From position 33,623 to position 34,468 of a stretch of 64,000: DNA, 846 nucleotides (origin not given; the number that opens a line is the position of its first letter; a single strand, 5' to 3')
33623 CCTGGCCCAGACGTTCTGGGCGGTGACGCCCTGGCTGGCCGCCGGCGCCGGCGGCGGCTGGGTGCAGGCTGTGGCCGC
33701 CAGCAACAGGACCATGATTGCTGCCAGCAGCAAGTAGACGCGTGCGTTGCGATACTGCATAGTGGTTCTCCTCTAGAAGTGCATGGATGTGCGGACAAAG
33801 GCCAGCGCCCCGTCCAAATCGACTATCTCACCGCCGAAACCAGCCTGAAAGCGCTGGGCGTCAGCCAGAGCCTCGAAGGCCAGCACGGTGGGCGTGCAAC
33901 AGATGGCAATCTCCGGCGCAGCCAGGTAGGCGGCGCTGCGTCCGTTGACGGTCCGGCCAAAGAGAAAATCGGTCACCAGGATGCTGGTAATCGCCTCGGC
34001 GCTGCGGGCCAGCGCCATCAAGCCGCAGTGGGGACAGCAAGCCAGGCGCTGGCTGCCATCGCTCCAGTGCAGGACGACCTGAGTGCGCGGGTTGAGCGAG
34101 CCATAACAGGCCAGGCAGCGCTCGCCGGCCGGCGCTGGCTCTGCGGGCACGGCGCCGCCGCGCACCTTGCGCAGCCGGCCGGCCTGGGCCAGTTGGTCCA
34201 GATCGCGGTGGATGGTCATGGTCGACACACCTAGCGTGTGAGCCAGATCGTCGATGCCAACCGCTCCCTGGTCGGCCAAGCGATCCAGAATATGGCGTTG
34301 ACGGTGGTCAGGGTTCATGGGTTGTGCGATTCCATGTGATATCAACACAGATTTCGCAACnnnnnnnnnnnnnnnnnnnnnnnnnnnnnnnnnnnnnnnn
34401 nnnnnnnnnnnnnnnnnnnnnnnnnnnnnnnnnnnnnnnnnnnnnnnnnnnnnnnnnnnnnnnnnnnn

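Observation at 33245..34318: Copper module: PCu(A)C chaperone next to a DeoR-HTH regulator with a TRASH-type Cys4 metal-binding domain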

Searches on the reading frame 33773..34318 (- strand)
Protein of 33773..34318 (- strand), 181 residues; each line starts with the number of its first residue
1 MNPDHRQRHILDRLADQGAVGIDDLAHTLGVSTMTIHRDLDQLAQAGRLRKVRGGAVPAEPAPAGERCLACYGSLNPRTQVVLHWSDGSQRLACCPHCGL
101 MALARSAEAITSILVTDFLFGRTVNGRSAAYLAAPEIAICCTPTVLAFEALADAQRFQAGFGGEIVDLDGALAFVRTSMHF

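Call 3: search_protein_families(library=pfam, proteins=[window:33773-34318:-], max_evalue=0.01)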
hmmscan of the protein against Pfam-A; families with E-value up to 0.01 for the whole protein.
window:33773-34318:- (181 aa): 8 families
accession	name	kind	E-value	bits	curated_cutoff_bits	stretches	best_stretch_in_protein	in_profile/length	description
PF08220.18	HTH_DeoR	-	4.8e-14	52.3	21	1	6-58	1-53/57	DeoR-like helix-turn-helix domain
PF08279.18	HTH_11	-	2.3e-07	31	25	1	6-54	1-51/55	HTH domain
PF01047.28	MarR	-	2.9e-05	24.3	24.6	1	6-51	4-49/59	MarR family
PF25212.1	HVO_A0114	-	0.00014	22.1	27.6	1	6-56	23-73/84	HVO_A0114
PF25213.1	HVO_A0261_N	-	0.00045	20.5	35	1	6-54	12-59/86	HVO_A0261 N-terminal domain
PF09012.17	FeoC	-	0.006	17.1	21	0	14-73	9-62/69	FeoC like transcriptional regulator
PF09339.16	HTH_IclR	-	0.0097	16.1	22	0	9-51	7-50/52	IclR helix-turn-helix domain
PF13338.12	AbiEi_4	-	0.0098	16.4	25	0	11-53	3-42/49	Transcriptional regulator, AbiEi antitoxin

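Call 4: search_protein_families(library=ncbifam, proteins=[window:33773-34318:-], max_evalue=0.1)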
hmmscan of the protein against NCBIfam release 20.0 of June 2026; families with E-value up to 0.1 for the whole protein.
window:33773-34318:- (181 aa): 25 families
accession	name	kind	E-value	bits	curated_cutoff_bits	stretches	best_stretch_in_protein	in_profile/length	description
NF041397.1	TranRegGlpR_Halo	equivalog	1.9e-14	53.9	300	1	1-60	1-60/253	HTH-type transcriptional regulator GlpR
NF010034.0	PRK13509.1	equivalog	1.3e-09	37.8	244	1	1-56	1-56/251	HTH-type transcriptional regulator UlaR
NF040890.1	trans_reg_YgbI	equivalog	2.5e-09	37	400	1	1-56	1-56/253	DNA-binding transcriptional repressor YgbI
NF040887.2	trans_reg_YciT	exception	4e-09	36.4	450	1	5-71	3-69/246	DNA-binding transcriptional regulator YciT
NF040755.1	AgaR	equivalog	5.6e-09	35.5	260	1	5-68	6-70/256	transcriptional repressor AgaR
NF007316.0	PRK09802.1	equivalog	2.5e-08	33.5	351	1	4-60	16-72/269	DeoR family transcriptional regulator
NF007753.1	PRK10434.1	equivalog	4.2e-06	26.5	350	1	1-59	1-59/253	glucitol operon DNA-binding transcriptional repressor SrlR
NF007720.0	PRK10411.1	equivalog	6.7e-06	25.6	259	1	5-56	4-55/243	L-fucose operon activator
TIGR01884.1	cas_HTH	subfamily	1.3e-05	24.7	60.2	1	4-49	141-186/202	CRISPR-associated CARF protein Csa3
NF008154.0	PRK10906.1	equivalog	3.2e-05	23.4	331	1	5-57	5-57/252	DeoR/GlpR family transcriptional regulator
NF033788.1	HTH_metalloreg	subfamily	0.00016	21.4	55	1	5-55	11-61/77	metalloregulator ArsR/SmtB family transcription factor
TIGR02018.2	his_ut_repres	equivalog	0.00049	19.5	220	1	24-54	28-58/226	histidine utilization transcriptional repressor HutC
NF053606.1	Sta1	subfamily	0.0019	18.3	80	1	7-52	22-67/100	Sta1 family transcriptional regulator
NF008384.0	PRK11179.1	equivalog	0.0038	17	227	1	4-50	8-54/153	transcriptional regulator AsnC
NF011671.1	PRK15090.1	equivalog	0.0042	16.3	275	1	9-47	18-56/256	DNA-binding transcriptional regulator KdgR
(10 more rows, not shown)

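Call 6: search_solved_structures(query=window:33773-34318:-, max_evalue=10)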
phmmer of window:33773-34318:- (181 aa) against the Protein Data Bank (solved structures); distinct sequences matched with E-value up to 10: 11.
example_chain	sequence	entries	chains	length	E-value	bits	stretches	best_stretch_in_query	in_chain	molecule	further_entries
2cg4_A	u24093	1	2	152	0.47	13.6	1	4-61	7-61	REGULATORY PROTEIN ASNC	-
5zu1_A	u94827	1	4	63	0.49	13.6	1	6-54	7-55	Double-stranded RNA-specific adenosine deaminase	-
3irq_D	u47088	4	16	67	0.54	13.4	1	6-54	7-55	Double-stranded RNA-specific adenosine deaminase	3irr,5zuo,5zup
2acj_A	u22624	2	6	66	0.55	13.4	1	6-54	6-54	Double-stranded RNA-specific adenosine deaminase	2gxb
1qgp_A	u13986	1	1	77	0.66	13.1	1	5-54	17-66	PROTEIN (DOUBLE STRANDED RNA ADENOSINE DEAMINASE)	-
1qbj_A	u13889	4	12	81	0.71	13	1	5-54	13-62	PROTEIN (DOUBLE-STRANDED RNA SPECIFIC ADENOSINE DEAMINASE (ADAR1)) | Double-stranded RNA-specific adenosine deaminase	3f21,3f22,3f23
6j0e_A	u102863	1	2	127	0.76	12.9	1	9-57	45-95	Arsenic responsive repressor ArsR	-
2l54_A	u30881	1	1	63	0.8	12.9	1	5-54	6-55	Double-stranded RNA-specific adenosine deaminase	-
8gbd_A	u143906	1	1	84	0.93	12.7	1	6-54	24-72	Double-stranded RNA-specific adenosine deaminase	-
9rsv_A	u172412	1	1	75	1.5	12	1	10-53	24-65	Os03g0111400 protein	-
8gbc_A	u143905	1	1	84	1.8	11.7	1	6-54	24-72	Double-stranded RNA-specific adenosine deaminase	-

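Call 7: find_homologous_proteins(query=window:33773-34318:-)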
Query window:33773-34318:- (181 aa): 278 proteins with E <= 0.001 among 1041 candidates; the best 120 are listed.
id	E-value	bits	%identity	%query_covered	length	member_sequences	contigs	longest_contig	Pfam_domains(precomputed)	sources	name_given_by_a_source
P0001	1.0e-115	402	99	100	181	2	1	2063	PF01047.29,PF08279.19,PF08220.19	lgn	-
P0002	3.0e-101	355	86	100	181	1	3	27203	PF01047.29,PF08279.19,PF08220.19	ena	-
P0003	1.4e-90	320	78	100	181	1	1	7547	PF08279.19,PF25212.3,PF08220.19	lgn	-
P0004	3.5e-89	315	78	100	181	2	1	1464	PF08279.19,PF08220.19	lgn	-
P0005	4.0e-89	315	77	100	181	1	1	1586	PF01047.29,PF08279.19,PF08220.19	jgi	jgi:hypothetical protein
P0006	6.7e-86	305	75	100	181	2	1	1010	PF08279.19,PF08220.19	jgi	jgi:hypothetical protein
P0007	2.2e-85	303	76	100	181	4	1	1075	PF08279.19,PF08220.19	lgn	-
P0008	5.7e-85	302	74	100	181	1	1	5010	PF08279.19,PF08220.19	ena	-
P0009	1.7e-84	300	75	100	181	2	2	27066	PF08279.19,PF08220.19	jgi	jgi:DeoR family transcriptional regulator, copper-sensing transcriptional repressor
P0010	3.0e-84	299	73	100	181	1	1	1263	PF08279.19,PF08220.19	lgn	-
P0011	1.6e-82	294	75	100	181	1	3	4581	PF01047.29,PF08279.19,PF08220.19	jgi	jgi:hypothetical protein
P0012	4.9e-82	292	72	100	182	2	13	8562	PF01047.29,PF08279.19,PF08220.19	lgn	-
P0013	9.8e-81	288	75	97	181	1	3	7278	PF01047.29,PF08279.19,PF25212.3,PF08220.19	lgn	-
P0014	4.0e-80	286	71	100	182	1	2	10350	PF01047.29,PF12840.14,PF08279.19,PF25212.3,PF08220.19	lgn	-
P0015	1.7e-79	284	72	100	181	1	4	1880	PF01047.29,PF12840.14,PF13412.13,PF08279.19,PF25212.3,PF08220.19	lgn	-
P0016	1.8e-78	280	69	100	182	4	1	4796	PF08279.19,PF08220.19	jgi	-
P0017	8.7e-77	275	73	100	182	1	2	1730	PF01047.29,PF08279.19,PF25212.3,PF01022.27,PF12802.14,PF08220.19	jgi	jgi:DNA-binding transcriptional ArsR family regulator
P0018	1.1e-76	275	69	100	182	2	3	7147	PF08279.19,PF08220.19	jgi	jgi:hypothetical protein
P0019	2.5e-76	274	69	100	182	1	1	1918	PF01047.29,PF08279.19,PF08220.19,PF05573.19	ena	-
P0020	7.1e-76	272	69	98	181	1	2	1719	PF01047.29,PF08279.19,PF25212.3,PF12802.14,PF08220.19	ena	-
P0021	8.2e-76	272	68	100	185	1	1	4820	PF01047.29,PF08279.19,PF08220.19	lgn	-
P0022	8.4e-76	272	68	98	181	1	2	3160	PF01047.29,PF13412.13,PF08279.19,PF08220.19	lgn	-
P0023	2.3e-75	270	70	98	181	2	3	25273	PF01047.29,PF12840.14,PF08279.19,PF25212.3,PF01022.27,PF12802.14,PF08220.19,PF05573.19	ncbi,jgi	jgi:DNA-binding transcriptional ArsR family regulator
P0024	9.1e-75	268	66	100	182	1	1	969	PF01047.29,PF08279.19,PF25212.3,PF08220.19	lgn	-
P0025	1.1e-74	268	67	100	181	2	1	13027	PF01047.29,PF08279.19,PF08220.19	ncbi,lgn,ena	-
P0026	1.1e-74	268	68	100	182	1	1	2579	PF01047.29,PF08279.19,PF08220.19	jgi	jgi:hypothetical protein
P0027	3.8e-74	266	67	100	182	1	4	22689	PF01047.29,PF08279.19,PF08220.19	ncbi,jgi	jgi:hypothetical protein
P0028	1.4e-73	265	66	100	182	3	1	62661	PF01047.29,PF08279.19,PF25212.3,PF08220.19,PF25213.2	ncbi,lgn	-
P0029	3.3e-73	263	69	97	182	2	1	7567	PF01047.29,PF08279.19,PF25212.3,PF08220.19,PF05573.19,PF25213.2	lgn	-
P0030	4.2e-73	263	66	100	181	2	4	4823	PF01047.29,PF13412.13,PF08279.19,PF08220.19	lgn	-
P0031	7.4e-73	262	66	100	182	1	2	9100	PF01047.29,PF08279.19,PF08220.19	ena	-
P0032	8.8e-73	262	65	100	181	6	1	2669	PF01047.29,PF08279.19,PF25212.3,PF12802.14,PF08220.19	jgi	jgi:DNA-binding IscR family transcriptional regulator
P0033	1.5e-72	261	66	100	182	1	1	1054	PF01047.29,PF08279.19,PF25212.3,PF08220.19,PF05573.19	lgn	-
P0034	5.6e-72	259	64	100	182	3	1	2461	PF01047.29,PF08279.19,PF08220.19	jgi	jgi:DeoR family transcriptional regulator, copper-sensing transcriptional repressor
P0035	1.1e-70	255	65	100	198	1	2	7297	PF08279.19,PF08220.19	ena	-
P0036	3.7e-70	253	64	100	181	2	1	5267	PF01047.29,PF13412.13,PF08279.19,PF25212.3,PF08220.19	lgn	-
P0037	6.4e-70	253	63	100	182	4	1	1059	PF01047.29,PF08279.19,PF25212.3,PF08220.19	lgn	-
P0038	8.5e-70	252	67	97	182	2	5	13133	PF01047.29,PF08279.19,PF08220.19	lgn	-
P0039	9.8e-70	252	65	100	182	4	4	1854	PF01047.29,PF13412.13,PF08279.19,PF25212.3,PF08220.19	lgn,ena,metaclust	metaclust:\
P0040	2.9e-68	247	66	97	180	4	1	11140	PF01047.29,PF08279.19,PF25212.3,PF08220.19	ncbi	-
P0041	9.5e-68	246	62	100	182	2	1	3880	PF01047.29,PF08279.19,PF08220.19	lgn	-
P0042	9.1e-65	236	58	98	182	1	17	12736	PF01047.29,PF13412.13,PF08279.19,PF25212.3,PF13404.13,PF08220.19,PF05573.19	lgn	-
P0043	1.4e-62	229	55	100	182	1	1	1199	PF01047.29,PF08279.19,PF25212.3,PF08220.19,PF05573.19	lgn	-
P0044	3.6e-60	221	59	98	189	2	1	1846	PF13412.13,PF08279.19,PF12802.14,PF08220.19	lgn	-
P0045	7.7e-60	220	58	98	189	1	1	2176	PF01047.29,PF13412.13,PF08279.19,PF25212.3,PF08220.19,PF25213.2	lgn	-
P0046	1.3e-59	219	54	99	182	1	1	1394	PF08279.19,PF08220.19,PF05573.19,PF25213.2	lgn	-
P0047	2.4e-59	218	58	100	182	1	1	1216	PF01047.29,PF13412.13,PF08279.19,PF08220.19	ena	-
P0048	1.7e-58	215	55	96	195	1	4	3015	PF01047.29,PF08279.19,PF25212.3,PF09339.17,PF08220.19,PF05573.19,PF25213.2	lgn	-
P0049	6.7e-58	214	59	94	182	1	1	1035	PF08279.19,PF08220.19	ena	-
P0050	7.3e-58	213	55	100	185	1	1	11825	PF01047.29,PF13412.13,PF08279.19,PF25212.3,PF08220.19,PF05573.19,PF25213.2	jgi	-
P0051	1.9e-57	212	55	97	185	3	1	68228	PF01047.29,PF13412.13,PF08279.19,PF09339.17,PF08220.19,PF05573.19,PF25213.2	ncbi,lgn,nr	ncbi:MAG: DeoR family transcriptional regulator [Anaerolineae bacterium]|nr:DeoR family transcriptio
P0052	2.7e-57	212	53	100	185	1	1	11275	PF13412.13,PF08279.19,PF08220.19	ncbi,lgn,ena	-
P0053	6.3e-57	210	52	99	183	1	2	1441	PF08279.19,PF08220.19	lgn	-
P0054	7.5e-57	210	56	97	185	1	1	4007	PF01047.29,PF13412.13,PF08279.19,PF25212.3,PF08220.19,PF05573.19,PF25213.2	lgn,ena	-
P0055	1.3e-56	209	56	94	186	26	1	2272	PF08279.19,PF08220.19,PF05573.19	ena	-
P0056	2.0e-56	209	54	98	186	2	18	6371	PF01047.29,PF13412.13,PF08279.19,PF09339.17,PF08220.19,PF05573.19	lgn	-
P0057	3.6e-56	208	54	99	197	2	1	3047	PF08279.19,PF08220.19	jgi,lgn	jgi:hypothetical protein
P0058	5.3e-56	207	54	100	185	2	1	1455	PF08279.19,PF08220.19,PF05573.19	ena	-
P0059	6.3e-56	207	52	99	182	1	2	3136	PF08279.19,PF08220.19,PF05573.19,PF25213.2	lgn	-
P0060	8.4e-56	207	52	100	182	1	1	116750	PF08279.19,PF08220.19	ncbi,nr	ncbi:MAG: DeoR family transcriptional regulator [Chloroflexota bacterium]|nr:DeoR family transcripti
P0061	1.0e-55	206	54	100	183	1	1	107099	PF08279.19,PF08220.19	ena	-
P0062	2.8e-55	205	53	97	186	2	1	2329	PF01047.29,PF08279.19,PF25212.3,PF08220.19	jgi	jgi:hypothetical protein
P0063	6.0e-55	204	52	96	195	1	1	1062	PF01047.29,PF12840.14,PF13412.13,PF08279.19,PF25212.3,PF12802.14,PF08220.19,PF05573.19,PF25213.2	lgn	-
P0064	1.5e-54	203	52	100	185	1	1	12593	PF01047.29,PF13412.13,PF08279.19,PF25212.3,PF09339.17,PF13404.13,PF08220.19,PF05573.19,PF25213.2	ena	-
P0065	1.7e-54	202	55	100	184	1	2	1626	PF08279.19,PF08220.19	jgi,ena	jgi:hypothetical protein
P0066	3.0e-54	202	52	96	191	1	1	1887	PF08279.19,PF25212.3,PF08220.19,PF05573.19,PF25213.2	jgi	jgi:hypothetical protein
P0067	6.4e-54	201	54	100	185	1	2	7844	PF08279.19,PF08220.19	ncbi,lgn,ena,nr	ncbi:MAG: DeoR family transcriptional regulator [Anaerolineales bacterium]|nr:DeoR family transcript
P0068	9.3e-54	200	54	97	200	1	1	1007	PF08279.19,PF25212.3,PF08220.19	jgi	jgi:DeoR family transcriptional regulator, copper-sensing transcriptional repressor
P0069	9.4e-54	200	52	99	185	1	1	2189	PF13412.13,PF08279.19,PF09339.17,PF00392.28,PF08220.19,PF25213.2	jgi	jgi:DeoR family transcriptional regulator, copper-sensing transcriptional repressor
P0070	1.1e-53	200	53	99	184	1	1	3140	PF08279.19,PF08220.19,PF05573.19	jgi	jgi:DNA-binding Lrp family transcriptional regulator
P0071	1.3e-53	200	54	99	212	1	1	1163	PF08279.19,PF08220.19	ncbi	-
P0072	3.2e-53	198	54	97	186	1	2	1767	PF08279.19,PF25212.3,PF08220.19,PF25213.2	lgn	-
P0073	3.4e-53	198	54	97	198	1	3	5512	PF08279.19,PF21476.5,PF08220.19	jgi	jgi:DeoR family transcriptional regulator, copper-sensing transcriptional repressor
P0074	4.1e-53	198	52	99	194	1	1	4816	PF08279.19,PF08220.19,PF25213.2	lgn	-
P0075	5.1e-53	198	54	100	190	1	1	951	PF08279.19,PF08220.19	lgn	-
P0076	1.4e-52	196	51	100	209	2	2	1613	PF08279.19,PF13404.13,PF08220.19,PF05573.19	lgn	-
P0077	1.8e-52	196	52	100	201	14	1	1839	PF08279.19,PF08220.19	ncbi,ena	-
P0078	1.8e-52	196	53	98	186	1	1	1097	PF08279.19,PF08220.19,PF05573.19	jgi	jgi:hypothetical protein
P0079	7.1e-52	194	54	98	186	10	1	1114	PF08279.19,PF25212.3,PF08220.19,PF05573.19,PF25213.2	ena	-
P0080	8.7e-52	194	49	99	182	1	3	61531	PF08279.19,PF13384.13,PF08220.19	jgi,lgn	jgi:hypothetical protein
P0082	2.0e-51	192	57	92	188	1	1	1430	PF13412.13,PF08279.19,PF08220.19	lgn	-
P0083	2.5e-51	192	50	100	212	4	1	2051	PF08279.19,PF08220.19,PF05573.19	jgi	-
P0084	3.0e-51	192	54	98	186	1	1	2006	PF08279.19,PF08220.19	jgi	jgi:hypothetical protein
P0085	8.8e-51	190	52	97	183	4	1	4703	PF08279.19,PF08220.19,PF25213.2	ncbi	-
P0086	9.3e-51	190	52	98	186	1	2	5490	PF08279.19,PF08220.19,PF25213.2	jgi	jgi:DNA-binding MarR family transcriptional regulator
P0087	1.7e-50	189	52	99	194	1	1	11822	PF08279.19,PF08220.19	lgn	-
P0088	2.0e-50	189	49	98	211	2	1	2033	PF08279.19,PF08220.19,PF05573.19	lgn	-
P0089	2.1e-50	189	52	99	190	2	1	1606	PF08279.19,PF08220.19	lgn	-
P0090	2.2e-50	189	52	93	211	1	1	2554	PF08279.19,PF08220.19,PF05573.19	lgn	-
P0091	3.6e-50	188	51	99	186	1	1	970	PF08279.19,PF08220.19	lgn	-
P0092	4.5e-50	188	54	98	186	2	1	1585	PF08279.19,PF08220.19,PF05573.19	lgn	-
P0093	5.8e-50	188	52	97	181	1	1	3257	PF08279.19,PF08220.19,PF25213.2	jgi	jgi:hypothetical protein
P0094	1.0e-49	187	49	99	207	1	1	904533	PF08279.19,PF08220.19,PF05573.19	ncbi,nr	ncbi:MAG: DeoR family transcriptional regulator [Chloroflexi bacterium]|nr:DeoR family transcription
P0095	1.9e-49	186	51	97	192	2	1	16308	PF08279.19,PF08220.19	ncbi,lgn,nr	ncbi:MAG: DeoR/GlpR transcriptional regulator [Anaerolinea sp.]|nr:DeoR/GlpR transcriptional regulat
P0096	2.4e-49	186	49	100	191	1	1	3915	PF08279.19,PF08220.19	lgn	-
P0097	2.4e-49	186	52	99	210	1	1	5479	PF13412.13,PF08279.19,PF09339.17,PF08220.19,PF05573.19,PF25213.2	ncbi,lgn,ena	-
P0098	2.4e-49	186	52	98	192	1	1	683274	PF08220.19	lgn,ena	-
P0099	2.6e-49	186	55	85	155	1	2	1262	PF08220.19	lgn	-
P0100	4.1e-49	185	53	92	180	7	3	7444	PF08220.19,PF05573.19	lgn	-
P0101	1.2e-48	183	50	97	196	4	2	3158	PF08279.19,PF08220.19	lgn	-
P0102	1.2e-48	183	49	100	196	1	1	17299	PF08279.19,PF08220.19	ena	-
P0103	1.6e-48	183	52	99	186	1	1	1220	PF08279.19,PF08220.19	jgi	jgi:hypothetical protein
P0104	1.8e-48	183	49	100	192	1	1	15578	PF08279.19,PF08220.19,PF05573.19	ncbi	-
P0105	2.0e-48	183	51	98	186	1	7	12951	PF08279.19,PF08220.19,PF25213.2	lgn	-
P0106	8.5e-48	181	50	100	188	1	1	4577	PF08279.19,PF08220.19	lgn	-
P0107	9.9e-48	180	49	99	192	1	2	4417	PF08279.19,PF08220.19,PF05573.19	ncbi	-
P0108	2.2e-47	179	55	87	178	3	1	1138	PF08279.19,PF08220.19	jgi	jgi:hypothetical protein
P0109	2.3e-47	179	47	100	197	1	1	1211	PF08279.19,PF08220.19,PF05573.19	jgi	jgi:hypothetical protein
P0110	3.5e-47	179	49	98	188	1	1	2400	PF13412.13,PF08279.19,PF08220.19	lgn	-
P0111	5.7e-47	178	50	95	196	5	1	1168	PF08279.19,PF08220.19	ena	-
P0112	6.4e-47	178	51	96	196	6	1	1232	PF13412.13,PF08279.19,PF01022.27,PF00392.28,PF08220.19,PF25213.2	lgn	-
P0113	1.0e-46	177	46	100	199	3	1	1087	PF08279.19,PF08220.19,PF05573.19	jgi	jgi:DeoR family transcriptional regulator, copper-sensing transcriptional repressor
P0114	1.7e-46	176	52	91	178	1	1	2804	PF08279.19,PF08220.19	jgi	jgi:hypothetical protein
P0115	2.4e-46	176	46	99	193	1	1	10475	PF08279.19,PF08220.19,PF05573.19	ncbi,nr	ncbi:MAG: DeoR family transcriptional regulator [Chloroflexi bacterium]|nr:DeoR family transcription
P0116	2.4e-46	176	52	96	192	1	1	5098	PF01047.29,PF13412.13,PF08279.19,PF25212.3,PF12802.14,PF08220.19,PF05573.19,PF25213.2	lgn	-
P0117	3.3e-46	175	48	100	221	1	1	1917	PF08279.19,PF08220.19,PF05573.19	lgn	-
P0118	8.7e-46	174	49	93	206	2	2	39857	PF08279.19,PF08220.19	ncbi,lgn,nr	ncbi:MAG: DeoR/GlpR transcriptional regulator [Ardenticatenaceae bacterium]|nr:DeoR/GlpR transcripti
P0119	1.7e-45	173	47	99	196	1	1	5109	PF08279.19,PF08220.19,PF05573.19,PF25213.2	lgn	-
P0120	2.5e-45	173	47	99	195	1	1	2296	PF08279.19,PF08220.19,PF05573.19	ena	-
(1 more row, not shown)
